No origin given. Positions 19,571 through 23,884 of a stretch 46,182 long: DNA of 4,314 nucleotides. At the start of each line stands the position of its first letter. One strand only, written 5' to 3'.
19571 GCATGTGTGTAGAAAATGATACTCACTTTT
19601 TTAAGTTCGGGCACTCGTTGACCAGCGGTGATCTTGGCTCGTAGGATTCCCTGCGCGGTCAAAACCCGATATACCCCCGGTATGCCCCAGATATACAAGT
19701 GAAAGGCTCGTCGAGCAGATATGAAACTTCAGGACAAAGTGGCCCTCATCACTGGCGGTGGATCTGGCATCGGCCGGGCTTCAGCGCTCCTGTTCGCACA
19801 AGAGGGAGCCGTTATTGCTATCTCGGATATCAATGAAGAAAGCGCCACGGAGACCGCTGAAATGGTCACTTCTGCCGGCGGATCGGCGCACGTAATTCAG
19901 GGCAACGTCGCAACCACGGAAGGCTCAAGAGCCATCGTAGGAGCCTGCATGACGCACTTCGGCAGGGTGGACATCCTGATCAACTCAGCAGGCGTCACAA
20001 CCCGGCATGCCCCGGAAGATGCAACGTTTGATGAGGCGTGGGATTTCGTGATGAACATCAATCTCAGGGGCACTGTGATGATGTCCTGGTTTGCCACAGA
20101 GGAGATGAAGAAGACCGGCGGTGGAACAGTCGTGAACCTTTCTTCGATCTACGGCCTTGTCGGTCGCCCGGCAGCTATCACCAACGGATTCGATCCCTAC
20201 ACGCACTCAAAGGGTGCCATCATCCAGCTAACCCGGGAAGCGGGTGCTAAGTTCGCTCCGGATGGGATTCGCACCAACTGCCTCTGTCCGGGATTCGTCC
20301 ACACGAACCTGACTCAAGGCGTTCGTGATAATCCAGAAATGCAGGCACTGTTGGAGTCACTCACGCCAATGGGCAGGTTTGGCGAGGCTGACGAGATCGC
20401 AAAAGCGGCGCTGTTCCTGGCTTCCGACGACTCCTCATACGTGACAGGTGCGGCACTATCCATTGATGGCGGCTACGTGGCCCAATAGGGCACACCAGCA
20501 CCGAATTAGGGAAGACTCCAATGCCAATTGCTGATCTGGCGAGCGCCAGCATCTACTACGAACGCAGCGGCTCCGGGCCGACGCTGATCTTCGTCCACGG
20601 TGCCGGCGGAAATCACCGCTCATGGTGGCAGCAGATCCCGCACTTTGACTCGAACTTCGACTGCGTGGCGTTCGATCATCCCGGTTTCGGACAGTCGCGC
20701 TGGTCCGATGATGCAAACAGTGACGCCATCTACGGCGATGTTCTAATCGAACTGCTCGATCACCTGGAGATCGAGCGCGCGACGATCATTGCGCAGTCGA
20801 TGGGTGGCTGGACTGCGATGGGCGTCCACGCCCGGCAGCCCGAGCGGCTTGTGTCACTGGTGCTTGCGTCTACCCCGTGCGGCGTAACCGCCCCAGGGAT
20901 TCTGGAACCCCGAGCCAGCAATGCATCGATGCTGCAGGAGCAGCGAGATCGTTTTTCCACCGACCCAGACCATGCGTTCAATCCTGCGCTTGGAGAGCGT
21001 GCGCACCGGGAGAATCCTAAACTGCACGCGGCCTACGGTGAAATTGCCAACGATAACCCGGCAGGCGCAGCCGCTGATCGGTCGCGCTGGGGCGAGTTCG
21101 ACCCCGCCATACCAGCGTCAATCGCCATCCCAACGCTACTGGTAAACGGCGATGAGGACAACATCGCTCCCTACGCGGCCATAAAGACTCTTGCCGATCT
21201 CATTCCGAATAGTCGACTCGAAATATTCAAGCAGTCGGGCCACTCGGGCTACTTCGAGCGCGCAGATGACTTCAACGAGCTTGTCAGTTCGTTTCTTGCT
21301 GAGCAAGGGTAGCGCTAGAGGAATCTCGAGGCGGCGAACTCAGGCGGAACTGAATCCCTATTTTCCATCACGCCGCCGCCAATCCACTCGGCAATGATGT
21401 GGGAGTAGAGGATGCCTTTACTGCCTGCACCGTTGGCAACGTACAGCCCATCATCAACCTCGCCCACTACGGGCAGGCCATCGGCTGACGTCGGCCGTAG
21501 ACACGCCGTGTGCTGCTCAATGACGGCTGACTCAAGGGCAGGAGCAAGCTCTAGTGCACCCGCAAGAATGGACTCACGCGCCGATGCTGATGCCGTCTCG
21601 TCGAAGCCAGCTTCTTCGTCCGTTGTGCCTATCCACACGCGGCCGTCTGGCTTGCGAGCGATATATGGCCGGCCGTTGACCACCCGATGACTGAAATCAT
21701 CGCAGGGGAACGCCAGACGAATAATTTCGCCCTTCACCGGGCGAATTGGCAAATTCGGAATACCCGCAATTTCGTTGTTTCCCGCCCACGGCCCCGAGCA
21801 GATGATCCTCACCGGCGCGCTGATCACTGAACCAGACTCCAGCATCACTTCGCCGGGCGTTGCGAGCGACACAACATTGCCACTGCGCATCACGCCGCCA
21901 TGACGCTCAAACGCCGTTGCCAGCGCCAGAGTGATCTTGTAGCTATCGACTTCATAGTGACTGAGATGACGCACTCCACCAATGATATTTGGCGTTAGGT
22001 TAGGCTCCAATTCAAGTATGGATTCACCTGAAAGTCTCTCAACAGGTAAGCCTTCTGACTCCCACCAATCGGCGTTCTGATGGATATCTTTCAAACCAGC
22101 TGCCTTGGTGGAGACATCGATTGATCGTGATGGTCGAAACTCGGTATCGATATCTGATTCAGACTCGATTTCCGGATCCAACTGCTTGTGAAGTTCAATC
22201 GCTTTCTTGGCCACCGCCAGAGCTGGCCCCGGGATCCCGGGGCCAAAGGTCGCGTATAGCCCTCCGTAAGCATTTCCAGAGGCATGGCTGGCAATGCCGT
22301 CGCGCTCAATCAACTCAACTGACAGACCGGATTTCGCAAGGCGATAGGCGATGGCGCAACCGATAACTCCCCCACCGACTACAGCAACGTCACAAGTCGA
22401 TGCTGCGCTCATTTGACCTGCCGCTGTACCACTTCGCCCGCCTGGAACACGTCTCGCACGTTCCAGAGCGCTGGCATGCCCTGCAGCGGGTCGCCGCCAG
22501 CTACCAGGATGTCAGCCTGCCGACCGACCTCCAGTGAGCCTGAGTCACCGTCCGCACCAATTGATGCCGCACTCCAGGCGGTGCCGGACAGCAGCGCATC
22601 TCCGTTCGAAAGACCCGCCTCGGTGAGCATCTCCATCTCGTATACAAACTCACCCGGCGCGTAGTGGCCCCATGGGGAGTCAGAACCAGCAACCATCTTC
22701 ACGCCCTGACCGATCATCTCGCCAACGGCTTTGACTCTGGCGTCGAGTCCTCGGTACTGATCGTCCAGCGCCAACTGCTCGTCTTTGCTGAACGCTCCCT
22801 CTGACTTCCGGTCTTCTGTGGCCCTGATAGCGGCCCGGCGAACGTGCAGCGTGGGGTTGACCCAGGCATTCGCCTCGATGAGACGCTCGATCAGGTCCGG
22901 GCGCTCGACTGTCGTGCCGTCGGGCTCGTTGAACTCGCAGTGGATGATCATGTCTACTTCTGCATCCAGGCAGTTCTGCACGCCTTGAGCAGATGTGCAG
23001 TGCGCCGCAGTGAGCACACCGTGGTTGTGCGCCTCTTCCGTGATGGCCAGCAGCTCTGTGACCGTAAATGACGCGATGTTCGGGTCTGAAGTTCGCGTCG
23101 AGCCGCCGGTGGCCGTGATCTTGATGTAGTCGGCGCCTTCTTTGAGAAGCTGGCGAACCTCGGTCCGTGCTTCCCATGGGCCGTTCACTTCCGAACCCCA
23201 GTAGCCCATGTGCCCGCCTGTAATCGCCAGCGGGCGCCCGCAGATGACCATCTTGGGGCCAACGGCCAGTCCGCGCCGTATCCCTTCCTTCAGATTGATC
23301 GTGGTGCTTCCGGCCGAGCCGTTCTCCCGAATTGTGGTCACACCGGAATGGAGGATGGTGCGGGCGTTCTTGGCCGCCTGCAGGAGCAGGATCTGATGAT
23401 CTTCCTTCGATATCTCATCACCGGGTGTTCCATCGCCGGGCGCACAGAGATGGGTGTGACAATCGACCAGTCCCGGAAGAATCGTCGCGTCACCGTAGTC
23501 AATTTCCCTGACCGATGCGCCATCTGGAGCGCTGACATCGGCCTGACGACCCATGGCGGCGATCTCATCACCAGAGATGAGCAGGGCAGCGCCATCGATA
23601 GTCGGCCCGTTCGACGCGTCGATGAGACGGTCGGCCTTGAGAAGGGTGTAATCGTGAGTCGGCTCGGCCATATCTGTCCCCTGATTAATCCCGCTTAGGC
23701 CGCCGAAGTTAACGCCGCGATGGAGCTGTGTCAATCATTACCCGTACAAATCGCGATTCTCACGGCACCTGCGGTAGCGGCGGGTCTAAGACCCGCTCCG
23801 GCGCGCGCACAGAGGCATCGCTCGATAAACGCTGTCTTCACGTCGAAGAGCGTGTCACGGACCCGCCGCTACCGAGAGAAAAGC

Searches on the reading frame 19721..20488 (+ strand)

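Call 39: search_protein_families(library=ncbifam, proteins=[window:19721-20488:+], max_evalue=0.00001)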
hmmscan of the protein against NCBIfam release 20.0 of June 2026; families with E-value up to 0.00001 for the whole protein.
window:19721-20488:+ (255 aa): 218 families (the best 25 are shown)
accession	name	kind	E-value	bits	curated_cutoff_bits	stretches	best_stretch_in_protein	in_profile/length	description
NF004791.0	PRK06138.1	equivalog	1.3e-70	237.6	312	1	1-254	1-251/252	SDR family oxidoreductase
NF005559.1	PRK07231.1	subfamily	4.4e-69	232.7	215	1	2-253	1-248/249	glucose 1-dehydrogenase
NF004818.0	PRK06172.1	equivalog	1.7e-65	220.9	336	1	1-255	3-253/253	SDR family oxidoreductase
NF052558.1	MBtsdlDhBudC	equivalog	1.9e-62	211.1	270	1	4-254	2-243/250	meso-2,3-butanediol dehydrogenase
NF053701.1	CsHdxCHCADhChcB2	equivalog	1e-60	205.3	350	1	3-255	1-245/245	cis-4-hydroxycyclohexanecarboxylate dehydrogenase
NF006070.0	PRK08213.1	subfamily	9.4e-60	202.3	279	1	2-253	9-257/259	gluconate 5-dehydrogenase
NF004198.0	PRK05653.1-3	equivalog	5.1e-59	199.7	296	1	2-252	4-246/248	3-oxoacyl-ACP reductase FabG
NF005681.0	PRK07478.1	subfamily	7e-59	199.2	267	1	2-252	3-249/254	SDR family oxidoreductase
NF009466.0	PRK12826.1-2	subfamily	1.4e-56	191.8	222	1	4-253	2-245/248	3-oxoacyl-ACP reductase FabG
TIGR01830.1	3oxo_ACP_reduc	equivalog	6.9e-56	189.6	297.75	1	8-252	1-238/239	3-oxoacyl-[acyl-carrier-protein] reductase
NF009093.0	PRK12429.1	subfamily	3.5e-54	183.8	258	1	1-255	1-259/259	3-hydroxybutyrate dehydrogenase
NF005309.0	PRK06841.1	subfamily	6e-54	183.2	286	1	2-253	12-253/255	GolD/DthD family dehydrogenase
NF004713.0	PRK06057.1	equivalog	1.1e-52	179.1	404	1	2-253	6-250/257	3-oxoacyl-ACP reductase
NF052562.1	RADHDNL4305835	equivalog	2.6e-52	177.8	400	1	2-255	4-252/252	NADP-dependent (R)-specific alcohol dehydrogenase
NF006366.0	PRK08589.1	equivalog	5.5e-52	176.7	386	1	2-254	3-254/272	SDR family oxidoreductase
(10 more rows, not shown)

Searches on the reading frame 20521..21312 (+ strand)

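Call 39: search_protein_families(library=ncbifam, proteins=[window:20521-21312:+], max_evalue=0.00001)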
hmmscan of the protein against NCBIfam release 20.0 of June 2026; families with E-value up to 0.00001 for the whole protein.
window:20521-21312:+ (263 aa): 30 families (the best 25 are shown)
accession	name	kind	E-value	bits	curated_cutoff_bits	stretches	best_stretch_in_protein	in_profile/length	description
TIGR02427.1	protocat_pcaD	equivalog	4.4e-32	111.4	255.85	1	12-259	3-250/251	3-oxoadipate enol-lactonase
NF051488.1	bifunc_PcaDC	exception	1.5e-27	96.7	390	1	15-261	6-252/375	bifunctional 3-oxoadipate enol-lactonase/4-carboxymuconolactone decarboxylase PcaDC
NF011457.0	PRK14875.1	equivalog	7.6e-27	94.2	307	1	5-261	116-371/372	acetoin dehydrogenase dihydrolipoyllysine-residue acetyltransferase subunit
NF045632.1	hydroxlase_HsaD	equivalog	1.7e-25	89.5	400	2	6-124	19-142/290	4,5:9,10-diseco-3-hydroxy-5,9,17-trioxoandrosta-1(10),2-diene-4-oate hydrolase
TIGR03695.1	menH_SHCHC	equivalog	8.1e-24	84.4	208.55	1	19-130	2-116/252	2-succinyl-6-hydroxy-2,4-cyclohexadiene-1-carboxylate synthase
NF050089.1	i_nPHAscl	equivalog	2.4e-20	72.8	300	1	11-117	10-116/288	intracellular short-chain-length polyhydroxyalkanoate depolymerase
TIGR03611.1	RutD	equivalog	8.5e-20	71.2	238.5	1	16-115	10-110/258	pyrimidine utilization protein D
TIGR03343.1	biphenyl_bphD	equivalog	7.6e-19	68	462.15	1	6-123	17-138/282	2-hydroxy-6-oxo-6-phenylhexa-2,4-dienoate hydrolase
NF051487.1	bifunc_PcaCD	exception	9.2e-19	67.8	430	1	14-260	165-412/413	bifunctional 4-carboxymuconolactone decarboxylase/3-oxoadipate enol-lactonase PcaCD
TIGR01738.1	bioH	equivalog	2.9e-18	66.4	206.95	2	19-123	3-104/245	pimeloyl-ACP methyl ester esterase BioH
TIGR01250.1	pro_imino_pep_2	subfamily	3.9e-17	62.7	167.65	1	200-259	229-287/288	proline iminopeptidase-family hydrolase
NF045945.1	ProImpepLactob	equivalog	5.4e-17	62.2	400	2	200-261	232-292/293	proline iminopeptidase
TIGR02240.1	PHA_depoly_arom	equivalog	3.1e-15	56.3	250.6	1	15-261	22-265/276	poly(3-hydroxyalkanoate) depolymerase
TIGR03056.1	bchO_mg_che_rel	equivalog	8.5e-14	51.2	172.55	1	17-105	26-115/278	alpha/beta fold hydrolase BchO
NF052610.1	macro_16_ester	equivalog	1.7e-12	47.3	420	0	199-257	220-275/281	alpha/beta fold macrolide esterase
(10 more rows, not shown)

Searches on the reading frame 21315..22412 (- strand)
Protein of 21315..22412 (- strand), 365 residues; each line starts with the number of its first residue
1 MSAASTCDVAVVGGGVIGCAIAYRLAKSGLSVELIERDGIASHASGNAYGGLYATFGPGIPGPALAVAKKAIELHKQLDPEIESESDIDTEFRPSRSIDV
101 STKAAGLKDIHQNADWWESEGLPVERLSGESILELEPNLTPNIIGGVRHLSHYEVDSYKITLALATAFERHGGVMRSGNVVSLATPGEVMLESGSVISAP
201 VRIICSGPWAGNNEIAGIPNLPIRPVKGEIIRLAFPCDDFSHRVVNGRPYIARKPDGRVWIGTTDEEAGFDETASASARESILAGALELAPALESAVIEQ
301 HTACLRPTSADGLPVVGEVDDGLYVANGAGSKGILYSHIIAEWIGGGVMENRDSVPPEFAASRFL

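Call 8: search_protein_families(library=pfam, proteins=[window:21315-22412:-])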
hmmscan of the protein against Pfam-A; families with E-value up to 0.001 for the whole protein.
window:21315-22412:- (365 aa): 8 families
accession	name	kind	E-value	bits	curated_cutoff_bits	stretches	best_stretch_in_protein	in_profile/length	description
PF01266.30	DAO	-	8.3e-65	220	27.9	1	8-344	1-350/353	FAD dependent oxidoreductase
PF13450.12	NAD_binding_8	-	1.4e-06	28.9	21.9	1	11-50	1-41/68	NAD(P)-binding Rossmann-like domain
PF00070.33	Pyr_redox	-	0.00013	22.9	22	1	9-38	2-31/82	Pyridine nucleotide-disulphide oxidoreductase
PF07992.20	Pyr_redox_2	-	0.00031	20.7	26.1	1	8-37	144-173/291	Pyridine nucleotide-disulphide oxidoreductase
PF02737.24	3HCDH_N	-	0.00039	20.8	22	1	9-39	2-32/180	3-hydroxyacyl-CoA dehydrogenase, NAD binding domain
PF01134.28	GIDA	-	0.00045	19.8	22.1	0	8-52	1-47/391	Glucose inhibited division protein A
PF02558.23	ApbA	-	0.00074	19.6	22.2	0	9-39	1-31/150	Ketopantoate reductase PanE/ApbA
PF00890.30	FAD_binding_2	-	0.00082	19.1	20.4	0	8-54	1-47/414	FAD binding domain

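Call 39: search_protein_families(library=ncbifam, proteins=[window:21315-22412:-], max_evalue=0.00001)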
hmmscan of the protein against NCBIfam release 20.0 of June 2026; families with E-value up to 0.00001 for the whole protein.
window:21315-22412:- (365 aa): 19 families
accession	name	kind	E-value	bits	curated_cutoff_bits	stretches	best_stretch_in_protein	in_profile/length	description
TIGR02352.1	thiamin_ThiO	equivalog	2.8e-58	197.7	250.8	1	9-344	1-343/351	glycine oxidase ThiO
TIGR03197.1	MnmC_Cterm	equivalog_domain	2e-23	83.1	174.2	1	8-321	1-318/400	FAD-dependent 5-carboxymethylaminomethyl-2-thiouridine(34) oxidoreductase MnmC1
NF002480.1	PRK01747.1-1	equivalog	7.7e-20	70.8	540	1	5-345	247-614/645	bifunctional tRNA (5-methylaminomethyl-2-thiouridine)(34)-methyltransferase MnmC2/FAD-dependent 5-carboxymethylaminomethyl-2-thiouridine(34)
NF001933.0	PRK00711.1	subfamily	2.6e-19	69.5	383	1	81-335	121-386/429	D-amino acid dehydrogenase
TIGR03364.1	HpnW_proposed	hypoth_equivalog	1.2e-13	50.9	285.1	1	8-207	2-194/365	TIGR03364 family FAD-dependent oxidoreductase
NF040813.1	pro_dh_Thprot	equivalog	1e-11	44.6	600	1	185-342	198-342/362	D-proline dehydrogenase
TIGR03377.1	glycerol3P_GlpA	equivalog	1.7e-10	40.1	552.8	0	119-307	104-305/530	anaerobic glycerol-3-phosphate dehydrogenase subunit GlpA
NF033460.1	glycerol3P_ox_II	equivalog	2.9e-10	39.9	460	1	7-237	2-236/361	type 2 glycerol-3-phosphate oxidase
NF009074.0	PRK12409.1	equivalog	7.9e-10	38.4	494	0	8-51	3-46/410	D-amino acid dehydrogenase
NF008313.0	PRK11101.1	equivalog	8.4e-10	37.8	425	0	5-53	7-55/548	anaerobic glycerol-3-phosphate dehydrogenase subunit A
NF008726.1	PRK11728.1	equivalog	5e-09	35.5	299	1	7-210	1-202/389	L-2-hydroxyglutarate oxidase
NF050086.1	pipecolate_AmaA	exception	1.4e-07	30.5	600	1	4-134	23-160/425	L-pipecolate oxidase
NF002481.1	PRK01747.1-2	equivalog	1.7e-07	30.5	600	1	7-53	239-286/611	bifunctional tRNA (5-methylaminomethyl-2-thiouridine)(34)-methyltransferase MnmC2/FAD-dependent 5-carboxymethylaminomethyl-2-thiouridine(34)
NF008899.0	PRK12266.1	equivalog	4.3e-07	28.8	360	1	3-47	3-47/508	glycerol-3-phosphate dehydrogenase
NF005612.0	PRK07364.1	equivalog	6.8e-07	28.1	487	1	4-40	16-52/415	FAD-dependent hydroxylase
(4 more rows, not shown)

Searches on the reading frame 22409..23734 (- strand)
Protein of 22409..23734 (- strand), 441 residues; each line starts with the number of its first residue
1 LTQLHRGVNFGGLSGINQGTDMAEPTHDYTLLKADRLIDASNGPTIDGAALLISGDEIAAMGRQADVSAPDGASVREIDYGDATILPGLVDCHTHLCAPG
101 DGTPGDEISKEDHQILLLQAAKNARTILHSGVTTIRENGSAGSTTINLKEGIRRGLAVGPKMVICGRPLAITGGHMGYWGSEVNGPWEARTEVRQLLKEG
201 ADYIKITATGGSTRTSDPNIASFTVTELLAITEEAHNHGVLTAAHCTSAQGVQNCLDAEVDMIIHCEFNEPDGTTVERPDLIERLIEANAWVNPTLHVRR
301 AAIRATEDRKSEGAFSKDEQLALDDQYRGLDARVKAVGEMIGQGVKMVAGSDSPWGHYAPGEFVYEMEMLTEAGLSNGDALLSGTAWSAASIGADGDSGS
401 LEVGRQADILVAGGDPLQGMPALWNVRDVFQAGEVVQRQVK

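Call 8: search_protein_families(library=pfam, proteins=[window:22409-23734:-])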
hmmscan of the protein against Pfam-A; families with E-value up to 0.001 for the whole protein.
window:22409-23734:- (441 aa): 2 families
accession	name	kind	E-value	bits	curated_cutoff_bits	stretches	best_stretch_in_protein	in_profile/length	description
PF01979.26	Amidohydro_1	-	7e-31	108.2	25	1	84-435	1-344/345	Amidohydrolase family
PF07969.17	Amidohydro_3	-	1.3e-13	51.8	29.7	1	219-422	255-454/472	Amidohydrolase family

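Call 39: search_protein_families(library=ncbifam, proteins=[window:22409-23734:-], max_evalue=0.00001)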
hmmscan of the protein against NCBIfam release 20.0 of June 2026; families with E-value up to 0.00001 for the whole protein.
window:22409-23734:- (441 aa): 10 families
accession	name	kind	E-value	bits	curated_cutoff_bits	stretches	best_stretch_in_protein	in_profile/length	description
NF051886.1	XaaProDiPepCaul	equivalog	3.7e-65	220.5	500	1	32-436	2-397/398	Xaa-Pro dipeptidase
TIGR01224.1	hutI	equivalog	1e-14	54.2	298.15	1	48-101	3-54/377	imidazolonepropionase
NF006689.0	PRK09237.1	equivalog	5.5e-10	38.4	371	1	30-147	5-101/383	amidohydrolase/deacetylase family metallohydrolase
NF006056.0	PRK08204.1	subfamily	1.1e-08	34.3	391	0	44-96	20-67/449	hypothetical protein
NF005557.0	PRK07228.1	equivalog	1.5e-08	33.8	522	1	31-146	4-118/445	5'-deoxyadenosine deaminase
NF006679.0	PRK09228.1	subfamily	8.5e-08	31.4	351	0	47-96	30-79/433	guanine deaminase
NF006055.0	PRK08203.1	equivalog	6.3e-07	28.3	532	0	42-96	18-71/455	8-oxoguanine deaminase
NF006836.0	PRK09357.1-1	equivalog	9.9e-07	27.8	538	1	46-101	14-66/432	dihydroorotase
NF005211.0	PRK06687.1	equivalog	2.5e-06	26.6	703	0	51-96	24-67/419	TRZ/ATZ family protein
NF011990.0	PRK15446.2-6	subfamily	8.6e-06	24.7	233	0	46-94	17-64/390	alpha-D-ribose 1-methylphosphonate 5-triphosphate diphosphatase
